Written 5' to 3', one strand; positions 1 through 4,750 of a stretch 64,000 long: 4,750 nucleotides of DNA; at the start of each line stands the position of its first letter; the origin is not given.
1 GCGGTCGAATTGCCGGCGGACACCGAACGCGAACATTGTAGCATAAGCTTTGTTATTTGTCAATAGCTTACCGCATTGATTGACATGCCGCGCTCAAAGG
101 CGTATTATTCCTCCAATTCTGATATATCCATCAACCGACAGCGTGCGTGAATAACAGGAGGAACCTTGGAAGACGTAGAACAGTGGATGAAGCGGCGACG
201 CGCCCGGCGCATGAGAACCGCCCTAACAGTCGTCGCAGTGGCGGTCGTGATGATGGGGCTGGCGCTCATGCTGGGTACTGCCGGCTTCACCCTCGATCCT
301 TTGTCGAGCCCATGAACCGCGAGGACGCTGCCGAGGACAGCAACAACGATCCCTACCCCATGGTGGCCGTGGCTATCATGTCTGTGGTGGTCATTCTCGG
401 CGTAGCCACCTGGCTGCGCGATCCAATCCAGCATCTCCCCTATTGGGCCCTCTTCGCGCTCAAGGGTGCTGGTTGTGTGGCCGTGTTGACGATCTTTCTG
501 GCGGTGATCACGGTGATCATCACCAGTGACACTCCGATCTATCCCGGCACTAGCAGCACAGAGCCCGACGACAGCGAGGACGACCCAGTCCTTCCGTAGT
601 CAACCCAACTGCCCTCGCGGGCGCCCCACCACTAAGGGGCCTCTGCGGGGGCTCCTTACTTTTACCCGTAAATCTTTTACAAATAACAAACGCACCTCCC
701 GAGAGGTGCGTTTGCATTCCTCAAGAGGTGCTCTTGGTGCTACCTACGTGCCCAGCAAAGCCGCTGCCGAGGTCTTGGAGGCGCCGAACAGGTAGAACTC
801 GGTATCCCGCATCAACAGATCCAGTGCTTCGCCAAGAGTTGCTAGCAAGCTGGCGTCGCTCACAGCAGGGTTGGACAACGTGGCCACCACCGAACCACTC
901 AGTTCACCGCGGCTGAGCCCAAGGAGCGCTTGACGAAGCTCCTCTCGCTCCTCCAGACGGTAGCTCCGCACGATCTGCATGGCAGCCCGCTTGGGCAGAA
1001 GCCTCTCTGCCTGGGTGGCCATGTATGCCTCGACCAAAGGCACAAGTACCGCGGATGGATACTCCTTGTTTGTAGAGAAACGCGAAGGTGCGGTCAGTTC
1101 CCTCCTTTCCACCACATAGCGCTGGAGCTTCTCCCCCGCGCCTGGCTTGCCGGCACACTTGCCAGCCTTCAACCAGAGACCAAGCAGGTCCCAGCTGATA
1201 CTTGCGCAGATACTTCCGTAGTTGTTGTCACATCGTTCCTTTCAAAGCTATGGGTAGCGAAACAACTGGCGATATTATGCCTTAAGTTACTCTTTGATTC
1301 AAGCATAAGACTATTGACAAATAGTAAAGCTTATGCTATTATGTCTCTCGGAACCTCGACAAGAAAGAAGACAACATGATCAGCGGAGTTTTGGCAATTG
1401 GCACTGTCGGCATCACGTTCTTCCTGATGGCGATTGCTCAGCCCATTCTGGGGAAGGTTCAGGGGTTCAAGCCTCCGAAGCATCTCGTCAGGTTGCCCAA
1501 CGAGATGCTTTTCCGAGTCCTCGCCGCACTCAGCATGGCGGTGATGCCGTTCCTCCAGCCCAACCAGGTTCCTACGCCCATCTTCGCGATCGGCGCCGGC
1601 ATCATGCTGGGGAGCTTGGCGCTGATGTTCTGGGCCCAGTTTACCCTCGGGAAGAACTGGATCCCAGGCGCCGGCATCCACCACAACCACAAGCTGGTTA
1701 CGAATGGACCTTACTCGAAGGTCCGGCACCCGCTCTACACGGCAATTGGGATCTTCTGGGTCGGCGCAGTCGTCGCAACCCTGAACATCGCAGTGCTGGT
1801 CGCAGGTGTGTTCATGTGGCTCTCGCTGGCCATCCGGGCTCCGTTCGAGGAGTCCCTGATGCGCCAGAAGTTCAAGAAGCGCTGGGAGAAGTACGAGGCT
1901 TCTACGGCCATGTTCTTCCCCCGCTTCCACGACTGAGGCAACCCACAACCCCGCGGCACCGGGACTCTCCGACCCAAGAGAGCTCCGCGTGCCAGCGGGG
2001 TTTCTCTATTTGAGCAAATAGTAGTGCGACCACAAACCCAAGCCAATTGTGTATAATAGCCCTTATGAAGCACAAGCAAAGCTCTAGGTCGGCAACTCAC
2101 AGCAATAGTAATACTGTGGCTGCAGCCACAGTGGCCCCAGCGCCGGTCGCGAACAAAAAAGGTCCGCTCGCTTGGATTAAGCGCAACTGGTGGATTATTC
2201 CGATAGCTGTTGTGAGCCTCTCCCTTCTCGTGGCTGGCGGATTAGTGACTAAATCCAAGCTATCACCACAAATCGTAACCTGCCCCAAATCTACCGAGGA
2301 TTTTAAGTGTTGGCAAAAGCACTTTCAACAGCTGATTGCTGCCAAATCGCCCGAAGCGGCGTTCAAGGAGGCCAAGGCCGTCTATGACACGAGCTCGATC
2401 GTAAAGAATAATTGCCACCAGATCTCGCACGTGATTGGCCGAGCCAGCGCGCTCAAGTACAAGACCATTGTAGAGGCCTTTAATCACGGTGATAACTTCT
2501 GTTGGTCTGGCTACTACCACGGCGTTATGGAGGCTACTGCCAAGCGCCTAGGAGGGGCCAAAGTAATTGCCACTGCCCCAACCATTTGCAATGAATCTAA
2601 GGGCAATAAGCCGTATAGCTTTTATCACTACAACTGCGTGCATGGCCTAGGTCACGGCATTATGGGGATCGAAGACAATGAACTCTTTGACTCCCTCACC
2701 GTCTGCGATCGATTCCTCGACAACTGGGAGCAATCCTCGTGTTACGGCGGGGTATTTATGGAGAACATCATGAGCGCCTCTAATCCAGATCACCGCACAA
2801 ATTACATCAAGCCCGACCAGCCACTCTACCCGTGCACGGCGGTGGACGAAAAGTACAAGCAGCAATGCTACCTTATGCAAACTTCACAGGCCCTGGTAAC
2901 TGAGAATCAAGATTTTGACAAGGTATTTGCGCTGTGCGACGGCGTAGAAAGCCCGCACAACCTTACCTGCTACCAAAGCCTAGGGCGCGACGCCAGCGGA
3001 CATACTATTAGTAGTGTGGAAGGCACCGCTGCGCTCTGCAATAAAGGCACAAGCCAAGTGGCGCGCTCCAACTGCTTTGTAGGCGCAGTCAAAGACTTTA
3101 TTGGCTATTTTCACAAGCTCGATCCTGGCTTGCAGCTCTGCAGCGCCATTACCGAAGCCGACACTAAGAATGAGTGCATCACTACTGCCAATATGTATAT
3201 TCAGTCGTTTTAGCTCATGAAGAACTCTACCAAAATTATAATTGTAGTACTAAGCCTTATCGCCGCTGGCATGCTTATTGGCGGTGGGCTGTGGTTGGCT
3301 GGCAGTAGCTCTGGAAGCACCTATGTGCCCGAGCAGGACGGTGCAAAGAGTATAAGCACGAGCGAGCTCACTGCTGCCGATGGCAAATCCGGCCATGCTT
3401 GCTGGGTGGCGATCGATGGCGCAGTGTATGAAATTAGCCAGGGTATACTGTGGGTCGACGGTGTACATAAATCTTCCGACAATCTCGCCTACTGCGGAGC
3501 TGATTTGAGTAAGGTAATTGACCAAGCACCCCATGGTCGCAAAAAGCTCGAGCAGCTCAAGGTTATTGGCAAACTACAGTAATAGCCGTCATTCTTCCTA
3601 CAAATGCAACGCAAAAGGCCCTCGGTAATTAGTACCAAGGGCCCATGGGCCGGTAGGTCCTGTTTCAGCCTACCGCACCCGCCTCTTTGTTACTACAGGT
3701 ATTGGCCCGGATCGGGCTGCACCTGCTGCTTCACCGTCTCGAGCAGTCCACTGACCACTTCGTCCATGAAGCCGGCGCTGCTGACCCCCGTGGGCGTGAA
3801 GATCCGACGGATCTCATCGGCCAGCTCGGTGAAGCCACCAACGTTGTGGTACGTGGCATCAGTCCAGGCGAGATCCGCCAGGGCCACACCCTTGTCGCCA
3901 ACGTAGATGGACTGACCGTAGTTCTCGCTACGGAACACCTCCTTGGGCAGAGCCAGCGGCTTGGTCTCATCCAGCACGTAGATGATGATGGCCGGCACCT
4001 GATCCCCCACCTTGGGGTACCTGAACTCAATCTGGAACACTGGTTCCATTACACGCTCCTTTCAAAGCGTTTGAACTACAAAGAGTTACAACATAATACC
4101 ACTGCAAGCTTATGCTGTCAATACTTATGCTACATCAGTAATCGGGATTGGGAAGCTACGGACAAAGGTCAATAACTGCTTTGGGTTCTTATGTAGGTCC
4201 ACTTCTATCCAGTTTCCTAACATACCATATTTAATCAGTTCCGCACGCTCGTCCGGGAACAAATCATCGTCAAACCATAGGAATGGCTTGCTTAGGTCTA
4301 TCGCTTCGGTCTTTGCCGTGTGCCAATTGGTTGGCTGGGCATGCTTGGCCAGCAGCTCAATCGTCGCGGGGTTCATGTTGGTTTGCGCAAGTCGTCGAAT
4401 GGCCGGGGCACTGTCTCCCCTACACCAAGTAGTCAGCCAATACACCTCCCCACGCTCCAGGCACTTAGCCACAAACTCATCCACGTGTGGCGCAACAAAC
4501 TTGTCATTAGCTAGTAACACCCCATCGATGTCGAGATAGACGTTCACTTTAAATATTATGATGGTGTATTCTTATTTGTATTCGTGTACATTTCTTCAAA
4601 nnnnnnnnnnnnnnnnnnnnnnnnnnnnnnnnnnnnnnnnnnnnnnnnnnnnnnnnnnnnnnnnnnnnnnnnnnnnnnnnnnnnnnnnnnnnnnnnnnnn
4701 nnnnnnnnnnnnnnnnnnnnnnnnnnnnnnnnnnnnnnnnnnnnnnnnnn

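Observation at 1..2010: High-GC island 1: coupled mini-ORF plus membrane protein, an unknown gene and an ICMT-family methyltransferase, all driven by lineage-type consensus promoters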

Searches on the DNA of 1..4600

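Call 63: search_rna_families(source=window, start=1, end=4600, threshold=evalue, max_evalue=1)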
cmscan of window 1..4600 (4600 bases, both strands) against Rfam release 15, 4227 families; matches with E-value up to 1: 2.
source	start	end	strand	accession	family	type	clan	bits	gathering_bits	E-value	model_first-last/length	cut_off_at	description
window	2092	2178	-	RF03164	NiCo-AnGGAG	Cis-reg; riboswitch;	CL00122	21.6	64.5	0.33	1-89/89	no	NiCo-AnGGAG riboswitch aptamer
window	604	669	+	RF00519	suhB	Gene; sRNA;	CL00108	20.4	41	0.67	1-77/77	no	Makes More Granules Regulator RNA (mmgR)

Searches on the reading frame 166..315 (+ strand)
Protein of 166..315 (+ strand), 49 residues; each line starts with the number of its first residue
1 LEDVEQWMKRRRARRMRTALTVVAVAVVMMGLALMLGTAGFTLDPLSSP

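Call 9: search_protein_families(library=pfam, proteins=[window:166-315:+], max_evalue=0.1)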
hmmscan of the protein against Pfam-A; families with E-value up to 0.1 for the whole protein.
window:166-315:+ (49 aa): 3 families
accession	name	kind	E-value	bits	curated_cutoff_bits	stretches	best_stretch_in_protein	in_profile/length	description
PF11239.13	DUF3040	-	0.0098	16.6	24.7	1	10-41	34-75/84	Protein of unknown function (DUF3040)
PF13800.11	Sigma_reg_N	-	0.056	14.1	26.3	1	9-37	6-34/91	Sigma factor regulator N-terminal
PF06072.16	Herpes_US9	-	0.067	13.5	23.7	1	7-37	23-54/61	Alphaherpesvirus tegument protein US9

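Call 10: search_protein_families(library=ncbifam, proteins=[window:166-315:+], max_evalue=0.1)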
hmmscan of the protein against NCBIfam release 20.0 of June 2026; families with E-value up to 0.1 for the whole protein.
window:166-315:+ (49 aa): 1 family
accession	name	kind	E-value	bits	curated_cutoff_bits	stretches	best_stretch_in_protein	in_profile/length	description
NF045516.2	SepX_GlpR_1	exception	0.0079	16.1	160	1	8-40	179-211/293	divisome protein SepX/GlpR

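Call 95: search_protein_families(library=pfam, alignment_id=A9, max_evalue=0.1)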
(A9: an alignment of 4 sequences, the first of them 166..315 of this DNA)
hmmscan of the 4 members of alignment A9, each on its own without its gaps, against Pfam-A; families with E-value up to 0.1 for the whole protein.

A. member 1, window:166-315:+ (49 aa): 3 families
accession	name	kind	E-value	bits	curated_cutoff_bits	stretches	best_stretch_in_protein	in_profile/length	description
PF11239.13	DUF3040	-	0.0098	16.6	24.7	1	10-41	34-75/84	Protein of unknown function (DUF3040)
PF13800.11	Sigma_reg_N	-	0.056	14.1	26.3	1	9-37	6-34/91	Sigma factor regulator N-terminal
PF06072.16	Herpes_US9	-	0.067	13.5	23.7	1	7-37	23-54/61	Alphaherpesvirus tegument protein US9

B. families by the number of members that match (of 4 scanned): 6 families
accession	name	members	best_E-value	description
PF11239.13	DUF3040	1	0.0098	Protein of unknown function (DUF3040)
PF04307.19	YdjM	1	0.051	YdjM inner membrane protein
PF13800.11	Sigma_reg_N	1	0.056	Sigma factor regulator N-terminal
PF13786.12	DUF4179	1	0.065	Domain of unknown function (DUF4179)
PF06072.16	Herpes_US9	1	0.067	Alphaherpesvirus tegument protein US9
PF25399.1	DeaD_dimer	1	0.068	RNA helicase DeaD dimerization domain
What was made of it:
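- On DUF3040 (small actinobacterial membrane proteins) for gene A: 16.6 bits against a cutoff of 24.7, and only 1 of 4 A homologues matches (calls 9, 95).
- The DUF3040 hit does not recur in the other A homologues (call 95).
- Tried and rejected: The DUF3040 and SepX/GlpR hits of gene A were rejected as compositional, because they do not recur in its homologues (call 95).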

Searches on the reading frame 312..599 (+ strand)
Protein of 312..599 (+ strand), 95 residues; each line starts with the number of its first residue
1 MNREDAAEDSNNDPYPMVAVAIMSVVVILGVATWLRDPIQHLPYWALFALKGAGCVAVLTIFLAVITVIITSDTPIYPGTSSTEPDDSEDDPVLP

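Call 9: search_protein_families(library=pfam, proteins=[window:312-599:+], max_evalue=0.1)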
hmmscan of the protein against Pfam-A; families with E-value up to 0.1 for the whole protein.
window:312-599:+ (95 aa): 0 families

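Call 10: search_protein_families(library=ncbifam, proteins=[window:312-599:+], max_evalue=0.1)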
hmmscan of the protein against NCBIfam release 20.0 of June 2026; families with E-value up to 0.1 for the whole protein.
window:312-599:+ (95 aa): 0 families

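Call 13: find_encoding_contigs(protein=window:312-599:+, flank=10000, max_places=10)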
Protein window:312-599:+ (95 aa): no gene with exactly this product is on record in the collection.

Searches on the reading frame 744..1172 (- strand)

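Call 9: search_protein_families(library=pfam, proteins=[window:744-1172:-], max_evalue=0.1)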
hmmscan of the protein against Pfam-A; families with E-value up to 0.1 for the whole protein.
window:744-1172:- (142 aa): 0 families

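Call 10: search_protein_families(library=ncbifam, proteins=[window:744-1172:-], max_evalue=0.1)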
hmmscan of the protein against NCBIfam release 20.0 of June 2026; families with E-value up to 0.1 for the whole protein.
window:744-1172:- (142 aa): 1 family
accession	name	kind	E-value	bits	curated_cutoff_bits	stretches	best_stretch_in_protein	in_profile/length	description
TIGR03017.1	EpsF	equivalog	0.0049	15.6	422.75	1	46-91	64-111/444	chain length determinant protein EpsF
